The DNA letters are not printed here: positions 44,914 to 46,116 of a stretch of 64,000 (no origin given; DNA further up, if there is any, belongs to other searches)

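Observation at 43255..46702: Mrr-type restriction endonuclease gene inserted precisely between pheS and pheT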

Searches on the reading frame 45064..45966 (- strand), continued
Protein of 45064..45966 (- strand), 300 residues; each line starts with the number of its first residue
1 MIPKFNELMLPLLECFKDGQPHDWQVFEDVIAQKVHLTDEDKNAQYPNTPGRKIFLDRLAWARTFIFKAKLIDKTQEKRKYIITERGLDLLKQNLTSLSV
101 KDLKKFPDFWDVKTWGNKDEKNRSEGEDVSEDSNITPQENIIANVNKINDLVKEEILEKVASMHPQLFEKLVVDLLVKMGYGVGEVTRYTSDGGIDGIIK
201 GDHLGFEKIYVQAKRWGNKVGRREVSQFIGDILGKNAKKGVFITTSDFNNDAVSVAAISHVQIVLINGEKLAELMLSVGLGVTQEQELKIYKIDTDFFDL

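Call 38: search_protein_families(library=ncbifam, proteins=[window:45064-45966:-], max_evalue=0.001)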
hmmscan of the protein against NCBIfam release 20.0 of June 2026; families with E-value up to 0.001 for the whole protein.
window:45064-45966:- (300 aa): 0 families

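Call 51: predict_structure(alignment_id=A2)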
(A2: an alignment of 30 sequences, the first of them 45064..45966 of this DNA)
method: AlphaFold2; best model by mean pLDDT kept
length: 300 residues; sequences in the alignment: 30
mean_pLDDT: 83.6   pTM: 0.67
mean pLDDT of the five models: 83.6, 82.8, 82.3, 80.6, 80.3
residues with pLDDT >= 90: 147; 70-90: 99; 50-70: 37; < 50: 17
segments of 3 or more residues with pLDDT < 50: 115-118, 122-128, 297-300
pLDDT, mean of each block of 10 residues (from residue 1): 92 97 95 95 86 91 93 91 97 92 86 51 47 74 86 91 87 86 61 76 72 88 94 90 94 89 93 91 74 50
secondary structure, 60 per line:
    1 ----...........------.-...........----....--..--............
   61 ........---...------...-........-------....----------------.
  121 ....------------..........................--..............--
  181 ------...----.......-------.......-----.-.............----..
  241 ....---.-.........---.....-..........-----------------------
elements in order: H5-15 H24-34 H39-42 E49-53 H54-68 E72-74 E81-83 H85-92 H100-103 H120-124 H137-162 H165-178 E187-189 E194-200 E208-214 H222-234 E239-244 H250-258 E262-266 H268-277

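Call 53: fold_search(model_id=the predicted structure, library=pdb)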
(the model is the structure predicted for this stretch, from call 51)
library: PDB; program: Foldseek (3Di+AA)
matches with E <= 10: 701; with E <= 0.001: 9
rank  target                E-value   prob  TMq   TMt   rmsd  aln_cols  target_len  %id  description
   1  4f0p_A                8.0e-05  1.00  0.32  0.22   8.5       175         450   18  MspJI Restriction Endonuclease - P31 Form (released 2012-08-08)
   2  4f0p_B                8.0e-05  1.00  0.30  0.21   8.9       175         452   15  MspJI Restriction Endonuclease - P31 Form (released 2012-08-08)
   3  4f0q_D                1.1e-04  1.00  0.31  0.22  19.6       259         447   14  MspJI Restriction Endonuclease - P21 Form (released 2012-08-08)
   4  9ja1_E                1.8e-04  1.00  0.28  0.39   6.1       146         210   13  The RNA polymerase II elongation complex from Saccharomyces cerevisiae (released 2024-09-04)
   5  4f0p_C                2.7e-04  1.00  0.29  0.20   7.4       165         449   19  MspJI Restriction Endonuclease - P31 Form (released 2012-08-08)
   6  5xog_E                2.9e-04  1.00  0.28  0.38   6.0       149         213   13  RNA Polymerase II elongation complex bound with Spt5 KOW5 and Elf1 (released 2017-08-16)
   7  4oc8_A                3.0e-04  1.00  0.36  0.29  15.0       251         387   18  DNA modification-dependent restriction endonuclease AspBHI (released 2014-03-19)
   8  1dzf                  4.9e-04  1.00  0.29  0.39   5.2       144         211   14  RPB5 from S.cerevisiae (released 2000-06-09)
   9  1i50_E                6.3e-04  1.00  0.29  0.39   7.0       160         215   14  RNA POLYMERASE II CRYSTAL FORM II AT 2.8 A RESOLUTION (released 2001-04-23)
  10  9g1x_E                1.0e-03  1.00  0.28  0.39   4.0       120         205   16  Yeast RNA polymerase I elongation complex stalled by an apurinic site, 11-subunit (released 2025-06-18)
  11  4c2m_E                1.3e-03  1.00  0.27  0.36   6.1       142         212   14  Structure of RNA polymerase I at 2.8 A resolution (released 2013-10-23)
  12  5iy6_E                1.4e-03  1.00  0.28  0.38   8.0       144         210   10  Human holo-PIC in the closed state (released 2016-05-18)
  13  1k83_E                1.7e-03  1.00  0.28  0.38   5.9       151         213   14  Crystal Structure of Yeast RNA Polymerase II Complexed with the Inhibitor Alpha Amanitin (released 2002-02-13)
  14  7eu0_E                1.8e-03  1.00  0.29  0.42   5.5       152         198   12  The cryo-EM structure of A. thaliana Pol IV-RDR2 backtracked complex (released 2021-12-29)
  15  6xre_E                2.9e-03  1.00  0.25  0.35  11.5       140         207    6  Structure of the p53/RNA polymerase II assembly (released 2021-03-24)
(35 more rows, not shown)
